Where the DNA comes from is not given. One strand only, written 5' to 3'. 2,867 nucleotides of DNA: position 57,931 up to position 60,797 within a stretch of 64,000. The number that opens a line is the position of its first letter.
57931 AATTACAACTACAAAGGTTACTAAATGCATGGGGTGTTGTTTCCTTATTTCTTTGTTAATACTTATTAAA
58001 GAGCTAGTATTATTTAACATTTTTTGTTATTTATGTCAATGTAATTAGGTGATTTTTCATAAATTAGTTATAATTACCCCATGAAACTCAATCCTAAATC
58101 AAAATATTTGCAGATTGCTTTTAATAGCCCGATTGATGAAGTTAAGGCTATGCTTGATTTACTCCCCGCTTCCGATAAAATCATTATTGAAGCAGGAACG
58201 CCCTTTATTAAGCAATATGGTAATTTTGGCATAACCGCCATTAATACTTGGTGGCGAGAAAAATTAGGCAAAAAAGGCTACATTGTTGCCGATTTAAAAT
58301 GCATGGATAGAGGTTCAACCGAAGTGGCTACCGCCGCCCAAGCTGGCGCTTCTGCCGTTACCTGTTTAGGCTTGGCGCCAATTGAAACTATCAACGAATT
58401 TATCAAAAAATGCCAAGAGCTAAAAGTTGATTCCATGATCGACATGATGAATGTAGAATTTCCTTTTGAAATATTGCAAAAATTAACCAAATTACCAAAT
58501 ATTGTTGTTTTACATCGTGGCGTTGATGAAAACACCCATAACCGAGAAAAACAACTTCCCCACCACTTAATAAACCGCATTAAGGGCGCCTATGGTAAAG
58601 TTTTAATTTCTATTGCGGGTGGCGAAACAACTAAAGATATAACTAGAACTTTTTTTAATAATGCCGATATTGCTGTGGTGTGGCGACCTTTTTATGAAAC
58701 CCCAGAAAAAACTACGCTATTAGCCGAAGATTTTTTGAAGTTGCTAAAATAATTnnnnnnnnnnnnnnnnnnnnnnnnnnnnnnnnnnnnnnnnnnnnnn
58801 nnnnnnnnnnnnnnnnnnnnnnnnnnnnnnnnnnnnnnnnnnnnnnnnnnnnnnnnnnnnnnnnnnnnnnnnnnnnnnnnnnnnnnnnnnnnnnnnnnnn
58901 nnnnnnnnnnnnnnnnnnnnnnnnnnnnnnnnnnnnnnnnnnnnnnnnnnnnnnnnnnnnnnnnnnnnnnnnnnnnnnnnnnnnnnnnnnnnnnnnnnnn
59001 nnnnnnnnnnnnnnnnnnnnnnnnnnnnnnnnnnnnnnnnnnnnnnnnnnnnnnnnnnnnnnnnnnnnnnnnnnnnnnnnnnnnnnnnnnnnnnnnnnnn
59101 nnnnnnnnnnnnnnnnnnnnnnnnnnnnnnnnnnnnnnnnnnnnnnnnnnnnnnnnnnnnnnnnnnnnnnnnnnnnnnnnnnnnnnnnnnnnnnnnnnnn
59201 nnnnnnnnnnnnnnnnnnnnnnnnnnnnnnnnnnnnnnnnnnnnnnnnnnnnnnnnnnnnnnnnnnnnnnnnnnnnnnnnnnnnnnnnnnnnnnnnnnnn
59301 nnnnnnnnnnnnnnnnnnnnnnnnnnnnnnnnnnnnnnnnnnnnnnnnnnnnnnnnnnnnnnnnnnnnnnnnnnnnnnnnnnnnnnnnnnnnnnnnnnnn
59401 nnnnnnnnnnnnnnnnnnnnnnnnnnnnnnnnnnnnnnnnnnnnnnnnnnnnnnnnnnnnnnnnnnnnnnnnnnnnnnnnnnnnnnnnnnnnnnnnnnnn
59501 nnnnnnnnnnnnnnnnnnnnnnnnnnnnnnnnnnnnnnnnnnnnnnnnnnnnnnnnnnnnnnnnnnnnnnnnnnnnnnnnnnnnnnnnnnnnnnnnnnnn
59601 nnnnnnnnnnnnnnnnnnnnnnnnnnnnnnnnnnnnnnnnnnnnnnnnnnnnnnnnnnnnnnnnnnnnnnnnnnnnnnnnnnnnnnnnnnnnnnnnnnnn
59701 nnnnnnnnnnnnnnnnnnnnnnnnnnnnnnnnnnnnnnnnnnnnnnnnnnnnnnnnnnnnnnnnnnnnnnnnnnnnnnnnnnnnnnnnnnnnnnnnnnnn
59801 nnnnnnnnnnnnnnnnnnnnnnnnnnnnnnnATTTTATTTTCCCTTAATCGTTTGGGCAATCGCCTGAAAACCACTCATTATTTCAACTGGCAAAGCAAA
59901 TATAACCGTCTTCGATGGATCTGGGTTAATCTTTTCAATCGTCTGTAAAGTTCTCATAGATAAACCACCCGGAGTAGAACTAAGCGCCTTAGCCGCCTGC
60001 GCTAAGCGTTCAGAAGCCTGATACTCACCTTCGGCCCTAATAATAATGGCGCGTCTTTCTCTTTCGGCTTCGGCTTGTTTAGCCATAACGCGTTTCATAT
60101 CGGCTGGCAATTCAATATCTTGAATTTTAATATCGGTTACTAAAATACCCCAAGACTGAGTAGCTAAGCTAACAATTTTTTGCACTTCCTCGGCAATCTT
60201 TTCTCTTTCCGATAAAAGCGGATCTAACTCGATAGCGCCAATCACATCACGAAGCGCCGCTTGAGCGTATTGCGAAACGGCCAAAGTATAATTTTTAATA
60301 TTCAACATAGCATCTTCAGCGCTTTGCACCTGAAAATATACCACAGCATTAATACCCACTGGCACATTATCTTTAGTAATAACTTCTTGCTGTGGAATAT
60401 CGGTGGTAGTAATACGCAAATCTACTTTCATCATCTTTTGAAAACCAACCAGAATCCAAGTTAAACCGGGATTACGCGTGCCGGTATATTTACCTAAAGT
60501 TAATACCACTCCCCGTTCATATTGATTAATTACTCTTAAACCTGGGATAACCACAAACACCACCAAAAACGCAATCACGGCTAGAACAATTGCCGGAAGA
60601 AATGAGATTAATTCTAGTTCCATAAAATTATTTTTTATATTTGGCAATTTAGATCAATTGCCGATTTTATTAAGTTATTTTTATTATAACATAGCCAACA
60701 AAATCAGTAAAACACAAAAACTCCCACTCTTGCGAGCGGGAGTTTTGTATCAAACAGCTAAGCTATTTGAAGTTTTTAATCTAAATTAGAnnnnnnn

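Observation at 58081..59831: Tandem HPS/KGPDC-like paralogs, one membrane-anchored, both with the beta-1 Asp replaced by Asn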

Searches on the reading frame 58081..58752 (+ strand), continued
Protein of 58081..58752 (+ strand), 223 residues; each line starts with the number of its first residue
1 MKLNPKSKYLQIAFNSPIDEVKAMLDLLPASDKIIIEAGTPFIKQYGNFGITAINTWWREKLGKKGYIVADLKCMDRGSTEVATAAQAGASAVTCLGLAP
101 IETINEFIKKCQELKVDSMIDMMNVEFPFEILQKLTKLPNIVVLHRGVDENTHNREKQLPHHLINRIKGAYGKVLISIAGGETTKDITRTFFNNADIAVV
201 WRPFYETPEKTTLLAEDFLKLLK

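Call 43: fold_search(model_id=the predicted structure, library=pdb)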
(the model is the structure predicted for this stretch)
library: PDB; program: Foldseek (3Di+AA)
matches with E <= 10: 1943; with E <= 0.001: 1024
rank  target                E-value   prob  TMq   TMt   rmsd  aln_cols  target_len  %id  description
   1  3f4w_A                5.0e-13  1.00  0.73  0.77   4.1       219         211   25  The 1.65A Crystal Structure of 3-hexulose-6-phosphate synthase from Salmonella typhimurium (released 2008-11-25)
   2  1xbz_A                2.6e-12  1.00  0.78  0.83   3.0       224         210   20  Crystal structure of 3-keto-L-gulonate 6-phosphate decarboxylase E112D/R139V/T169A mutant with bound L-xylulose 5-phos (released 2005-04-26)
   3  1xbz_B                2.6e-12  1.00  0.78  0.80   3.2       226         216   19  Crystal structure of 3-keto-L-gulonate 6-phosphate decarboxylase E112D/R139V/T169A mutant with bound L-xylulose 5-phos (released 2005-04-26)
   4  1xby_A                5.9e-12  1.00  0.78  0.81   3.2       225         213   19  Structure of 3-keto-L-gulonate 6-phosphate decarboxylase E112D/T169A mutant with bound D-ribulose 5-phosphate (released 2005-04-26)
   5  1xbx_A                7.0e-12  1.00  0.78  0.81   3.0       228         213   20  Structure of 3-keto-L-gulonate 6-phosphate decarboxylase E112D/R139V/T169A mutant with bound D-ribulose 5-phosphate (released 2005-04-26)
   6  3exr_A                7.0e-12  1.00  0.73  0.75   3.8       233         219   18  Crystal structure of KGPDC from Streptococcus mutans (released 2009-08-25)
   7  3ajx_A                7.4e-12  1.00  0.75  0.80   3.2       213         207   27  Crystal Structure of 3-Hexulose-6-Phosphate Synthase (released 2010-11-03)
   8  1xby_B                1.2e-11  1.00  0.78  0.81   3.0       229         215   19  Structure of 3-keto-L-gulonate 6-phosphate decarboxylase E112D/T169A mutant with bound D-ribulose 5-phosphate (released 2005-04-26)
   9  1xbx_B                1.4e-11  1.00  0.77  0.80   3.1       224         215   19  Structure of 3-keto-L-gulonate 6-phosphate decarboxylase E112D/R139V/T169A mutant with bound D-ribulose 5-phosphate (released 2005-04-26)
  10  3exr_C                1.7e-11  1.00  0.70  0.74   4.0       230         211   18  Crystal structure of KGPDC from Streptococcus mutans (released 2009-08-25)
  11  1q6l_A                2.0e-11  1.00  0.78  0.81   3.3       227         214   17  Structure of 3-keto-L-gulonate 6-phosphate decarboxylase with bound L-threonohydroxamate 4-phosphate (released 2003-10-28)
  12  3exr_D                2.2e-11  1.00  0.74  0.75   3.7       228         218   19  Crystal structure of KGPDC from Streptococcus mutans (released 2009-08-25)
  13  1so5_A                3.6e-11  1.00  0.78  0.81   3.1       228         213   18  Crystal structure of E112Q mutant of 3-keto-L-gulonate 6-phosphate decarboxylase with bound L-threonohydroxamate 4-pho (released 2004-06-08)
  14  1q6q_A                4.0e-11  1.00  0.79  0.82   2.8       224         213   19  Structure of 3-keto-L-gulonate 6-phosphate decarboxylase with bound xylitol 5-phosphate (released 2003-10-28)
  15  1so4_A                4.3e-11  1.00  0.78  0.81   3.0       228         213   18  Crystal structure of K64A mutant of 3-keto-L-gulonate 6-phosphate decarboxylase with bound L-threonohydroxamate 4-phos (released 2004-06-08)
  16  9lj9_A                4.3e-11  1.00  0.68  0.44   4.5       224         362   24  Crystal structure of a bifunctional 3-hexulose-6-phosphate synthase/6-phospho-3-hexuloisomerase (released 2025-10-01)
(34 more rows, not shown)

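Call 44: search_protein_families(library=pfam, proteins=[P0288, P0290, P0301, P0276, P0307, P0390, P0343, P0256, P0259], max_evalue=0.001)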
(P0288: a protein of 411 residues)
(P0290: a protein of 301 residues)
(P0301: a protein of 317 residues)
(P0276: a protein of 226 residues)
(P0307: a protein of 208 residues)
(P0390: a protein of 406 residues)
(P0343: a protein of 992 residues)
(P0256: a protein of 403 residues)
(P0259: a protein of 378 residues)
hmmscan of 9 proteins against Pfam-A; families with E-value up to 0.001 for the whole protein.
P0288 (411 aa): 3 families
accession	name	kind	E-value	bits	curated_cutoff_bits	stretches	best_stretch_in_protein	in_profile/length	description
PF08714.17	Fae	-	2.7e-68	229.4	27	1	6-163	1-158/159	Formaldehyde-activating enzyme (Fae)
PF00215.30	OMPdecase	-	1.4e-35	123.6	27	1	175-382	1-219/221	Orotidine 5'-phosphate decarboxylase / HUMPS family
PF01729.25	QRPTase_C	-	1.5e-05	25.2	23.1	1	321-377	109-164/169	Quinolinate phosphoribosyl transferase, C-terminal domain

P0290 (301 aa): 2 families
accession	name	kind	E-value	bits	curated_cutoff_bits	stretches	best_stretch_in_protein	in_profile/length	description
PF00215.30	OMPdecase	-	2.9e-32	112.8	27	1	80-281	1-220/221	Orotidine 5'-phosphate decarboxylase / HUMPS family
PF08714.17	Fae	-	3.6e-24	86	27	1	1-68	91-158/159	Formaldehyde-activating enzyme (Fae)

P0301 (317 aa): 7 families
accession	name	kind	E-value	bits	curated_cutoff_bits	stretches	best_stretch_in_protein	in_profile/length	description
PF00215.30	OMPdecase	-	1.1e-33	117.4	27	1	107-307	1-218/221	Orotidine 5'-phosphate decarboxylase / HUMPS family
PF00834.25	Ribul_P_3_epim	-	3.3e-08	33.6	21.1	1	178-297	74-197/198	Ribulose-phosphate 3 epimerase family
PF01884.23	PcrB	-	6.5e-06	26.2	23.9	1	243-310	157-222/226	PcrB family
PF00977.27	His_biosynth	-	0.00012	22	23.6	1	243-306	51-114/228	Histidine biosynthesis protein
PF04131.20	NanE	-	0.00018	21.2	27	1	176-308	56-187/192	Putative N-acetylmannosamine-6-phosphate epimerase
PF01207.24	Dus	-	0.00067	19.3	20.4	0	246-305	165-225/311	Dihydrouridine synthase (Dus)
PF01729.25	QRPTase_C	-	0.00097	19.4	23.1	0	234-303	101-164/169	Quinolinate phosphoribosyl transferase, C-terminal domain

P0276 (226 aa): 1 family
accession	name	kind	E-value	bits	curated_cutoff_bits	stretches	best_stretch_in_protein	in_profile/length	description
PF00215.30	OMPdecase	-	2.7e-12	47.5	27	1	15-196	10-204/221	Orotidine 5'-phosphate decarboxylase / HUMPS family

P0307 (208 aa): 1 family
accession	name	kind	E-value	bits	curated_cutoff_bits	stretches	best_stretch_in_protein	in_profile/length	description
PF00215.30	OMPdecase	-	1.7e-09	38.4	27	1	29-144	24-142/221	Orotidine 5'-phosphate decarboxylase / HUMPS family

P0390 (406 aa): 8 families
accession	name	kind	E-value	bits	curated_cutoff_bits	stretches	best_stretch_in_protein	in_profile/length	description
PF00215.30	OMPdecase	-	7e-42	144.2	27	1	2-203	2-221/221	Orotidine 5'-phosphate decarboxylase / HUMPS family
PF01380.27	SIS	-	2.4e-22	79.6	25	1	245-357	2-121/131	SIS domain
PF13580.11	SIS_2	-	4.1e-09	37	27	1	288-325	101-138/138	SIS domain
PF05690.20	ThiG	-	1.8e-06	27.9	23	1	98-200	117-217/247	Thiazole biosynthesis protein ThiG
PF00977.27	His_biosynth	-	1.1e-05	25.5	23.6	1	114-193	28-108/228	Histidine biosynthesis protein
PF02581.23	TMP-TENI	-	2e-05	24.5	27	1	117-190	104-180/180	Thiamine monophosphate synthase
PF04481.18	DUF561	-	7.4e-05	22.5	21.6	1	113-203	130-230/243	Protein of unknown function (DUF561)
PF04131.20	NanE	-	9.7e-05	22.1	27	1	48-195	39-181/192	Putative N-acetylmannosamine-6-phosphate epimerase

P0343 (992 aa): 6 families
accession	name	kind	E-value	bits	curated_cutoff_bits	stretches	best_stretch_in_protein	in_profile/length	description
PF01314.23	AFOR_C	-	8.5e-139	463.4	27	1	220-590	7-385/385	Aldehyde ferredoxin oxidoreductase, domains 2 & 3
PF02730.20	AFOR_N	-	1.1e-78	263.9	29.8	1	6-201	1-199/199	Aldehyde ferredoxin oxidoreductase, N-terminal domain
PF00215.30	OMPdecase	-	7.1e-46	157.3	27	2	781-984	1-219/221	Orotidine 5'-phosphate decarboxylase / HUMPS family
PF04131.20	NanE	-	4.3e-06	26.5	27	1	849-977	55-180/192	Putative N-acetylmannosamine-6-phosphate epimerase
PF13714.12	PEP_mutase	-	5.9e-05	23.2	31.5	0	670-736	167-229/240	Phosphoenolpyruvate phosphomutase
PF02581.23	TMP-TENI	-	0.00033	20.5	27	0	893-969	101-176/180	Thiamine monophosphate synthase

P0256 (403 aa): 1 family
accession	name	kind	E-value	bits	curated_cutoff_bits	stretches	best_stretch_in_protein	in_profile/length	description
PF00215.30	OMPdecase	-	1.4e-17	64.7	27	1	169-354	2-204/221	Orotidine 5'-phosphate decarboxylase / HUMPS family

P0259 (378 aa): 1 family
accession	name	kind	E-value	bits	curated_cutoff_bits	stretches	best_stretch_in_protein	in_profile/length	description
PF00215.30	OMPdecase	-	3.2e-18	66.9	27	1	139-324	2-203/221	Orotidine 5'-phosphate decarboxylase / HUMPS family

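Call 51: find_encoding_contigs(protein=P0276, flank=6000, max_places=3)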
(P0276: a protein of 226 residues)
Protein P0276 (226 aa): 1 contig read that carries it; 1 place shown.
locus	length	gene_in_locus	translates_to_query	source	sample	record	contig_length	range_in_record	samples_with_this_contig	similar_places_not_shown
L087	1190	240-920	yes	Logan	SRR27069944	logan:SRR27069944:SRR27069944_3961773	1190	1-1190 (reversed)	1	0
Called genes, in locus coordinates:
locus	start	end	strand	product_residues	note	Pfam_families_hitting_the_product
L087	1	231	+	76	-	?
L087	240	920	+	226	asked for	PF00215:OMPdecase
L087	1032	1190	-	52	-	?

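Call 56: search_protein_families(library=padloc, proteins=[window:58081-58752:+], max_evalue=0.01)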
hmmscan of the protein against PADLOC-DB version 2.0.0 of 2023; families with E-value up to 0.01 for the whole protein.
window:58081-58752:+ (223 aa): 0 families

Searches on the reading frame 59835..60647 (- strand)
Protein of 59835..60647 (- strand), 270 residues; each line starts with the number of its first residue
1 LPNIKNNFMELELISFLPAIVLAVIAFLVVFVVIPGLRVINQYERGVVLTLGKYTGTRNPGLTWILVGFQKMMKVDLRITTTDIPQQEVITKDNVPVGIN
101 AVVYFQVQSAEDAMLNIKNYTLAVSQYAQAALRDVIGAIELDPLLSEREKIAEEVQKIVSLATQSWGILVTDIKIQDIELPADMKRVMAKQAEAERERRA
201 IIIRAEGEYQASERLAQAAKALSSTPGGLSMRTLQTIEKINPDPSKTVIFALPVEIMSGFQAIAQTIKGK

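Call 3: search_protein_families(library=pfam, proteins=[window:59835-60647:-], max_evalue=0.1)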
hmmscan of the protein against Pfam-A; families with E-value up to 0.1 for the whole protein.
window:59835-60647:- (270 aa): 2 families
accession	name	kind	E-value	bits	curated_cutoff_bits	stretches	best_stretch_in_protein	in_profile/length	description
PF01145.31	Band_7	-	1.7e-39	136.1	23.6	1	39-208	2-175/176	SPFH domain / Band 7 family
PF13421.11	Band_7_1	-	0.00031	20.9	24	1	129-193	142-208/211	SPFH domain-Band 7 family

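Call 4: search_protein_families(library=ncbifam, proteins=[window:59835-60647:-], max_evalue=0.1)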
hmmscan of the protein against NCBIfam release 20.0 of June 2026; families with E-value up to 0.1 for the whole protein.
window:59835-60647:- (270 aa): 6 families
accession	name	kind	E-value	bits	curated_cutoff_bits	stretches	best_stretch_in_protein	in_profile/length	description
TIGR01933.1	hflK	equivalog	2.8e-22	79.4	159.4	1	38-211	2-178/261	FtsH protease activity modulator HflK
NF008181.0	PRK10930.1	equivalog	9.7e-14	51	660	1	21-210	82-272/419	FtsH protease activity modulator HflK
TIGR01932.1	hflC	equivalog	2.7e-12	46.2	134.4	2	20-146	4-141/318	protease modulator HflC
NF008259.0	PRK11029.1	equivalog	4.3e-07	29.2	427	2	153-223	188-258/334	protease modulator HflC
NF058507.1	FlotScfldFlot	equivalog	2e-06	27.1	700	1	61-220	57-225/477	flotillin lipid rafts scaffold protein FloT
NF002083.0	PRK00913.3-5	equivalog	0.042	12.8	468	1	151-243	195-282/492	leucyl aminopeptidase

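Call 53: search_solved_structures(query=window:59838-60647:-, max_evalue=0.00001)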
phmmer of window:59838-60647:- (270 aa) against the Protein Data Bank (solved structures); distinct sequences matched with E-value up to 0.00001: 18.
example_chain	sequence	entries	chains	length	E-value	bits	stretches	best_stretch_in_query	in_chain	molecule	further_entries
9oh9_A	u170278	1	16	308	1.4e-53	185.1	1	23-260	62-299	Stomatin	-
9wkz_A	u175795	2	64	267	1.8e-53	184.7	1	23-259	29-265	Stomatin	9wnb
9wmj_A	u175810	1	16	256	2e-53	184.6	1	23-259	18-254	Stomatin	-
9z7u_F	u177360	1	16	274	2.1e-53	184.5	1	23-259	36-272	Stomatin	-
3bk6_A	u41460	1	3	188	8.8e-52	179.2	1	69-245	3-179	PH stomatin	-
8z5g_A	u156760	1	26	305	6e-34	120.8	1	20-218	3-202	Protein QmcA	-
9zd2_F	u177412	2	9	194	9.1e-32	113.7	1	22-181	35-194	Stomatin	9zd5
8gn9_A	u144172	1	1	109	5.7e-31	111.1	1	75-182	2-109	Stomatin homolog PH1511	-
4fvj_A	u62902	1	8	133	1.2e-27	100.2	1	71-194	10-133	Stomatin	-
4fvf_A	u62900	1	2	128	1.5e-27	99.9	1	71-194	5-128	Stomatin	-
4fvg_A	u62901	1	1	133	4.3e-27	98.4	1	72-194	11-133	Stomatin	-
7wh3_A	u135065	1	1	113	3e-23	85.8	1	75-182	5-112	Stomatin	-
2rpb_A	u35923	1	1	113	2.5e-20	76.3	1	75-183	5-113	hypothetical membrane protein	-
7vhq_E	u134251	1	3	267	1.2e-11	47.8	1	21-209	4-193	Protein HflK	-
7vhp_E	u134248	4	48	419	3e-11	46.5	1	21-209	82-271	Protein HflK | Modulator of FtsH protease HflK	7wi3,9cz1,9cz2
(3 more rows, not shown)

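Call 56: search_protein_families(library=padloc, proteins=[window:59835-60647:-], max_evalue=0.01)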
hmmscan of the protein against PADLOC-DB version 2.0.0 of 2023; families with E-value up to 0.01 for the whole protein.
window:59835-60647:- (270 aa): 0 families

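Call 67: find_related_loci(query=A4, collection=metagenome_contigs, flank=4000)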
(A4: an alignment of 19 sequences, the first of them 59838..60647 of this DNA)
Query A4 (270 aa) in metagenome_contigs; peptide patterns used: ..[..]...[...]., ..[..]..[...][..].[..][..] (x = any residue, [..] = any of these).
600 stretches matched a pattern (row limit reached: there are more); 585 encode a relative of the query (tblastn E <= 1e-3); the best 80 are kept; 80 distinct loci.
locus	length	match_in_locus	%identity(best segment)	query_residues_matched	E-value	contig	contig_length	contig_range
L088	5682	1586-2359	81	12-270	2e-141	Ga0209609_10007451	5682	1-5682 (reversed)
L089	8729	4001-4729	83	25-267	1e-136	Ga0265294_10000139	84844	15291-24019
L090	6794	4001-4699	87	36-268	1e-135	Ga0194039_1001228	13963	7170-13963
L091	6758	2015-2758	80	21-268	2e-134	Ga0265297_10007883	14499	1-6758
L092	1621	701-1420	84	31-270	3e-145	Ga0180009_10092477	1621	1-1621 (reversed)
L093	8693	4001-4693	84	40-270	2e-132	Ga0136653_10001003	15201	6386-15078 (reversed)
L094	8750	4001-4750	71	14-268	2e-118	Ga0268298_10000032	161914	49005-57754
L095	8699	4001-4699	79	38-270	5e-118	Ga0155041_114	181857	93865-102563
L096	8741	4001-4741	66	24-270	8e-113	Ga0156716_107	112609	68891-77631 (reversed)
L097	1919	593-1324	65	20-264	1e-116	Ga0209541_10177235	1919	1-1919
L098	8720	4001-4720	68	24-263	2e-108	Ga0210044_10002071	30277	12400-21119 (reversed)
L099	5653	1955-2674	66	27-266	5e-107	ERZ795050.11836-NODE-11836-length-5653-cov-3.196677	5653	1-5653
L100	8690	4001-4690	68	36-265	7e-106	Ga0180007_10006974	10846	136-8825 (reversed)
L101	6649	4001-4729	66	23-263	6e-103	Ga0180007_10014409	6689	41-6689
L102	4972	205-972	60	4-268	2e-102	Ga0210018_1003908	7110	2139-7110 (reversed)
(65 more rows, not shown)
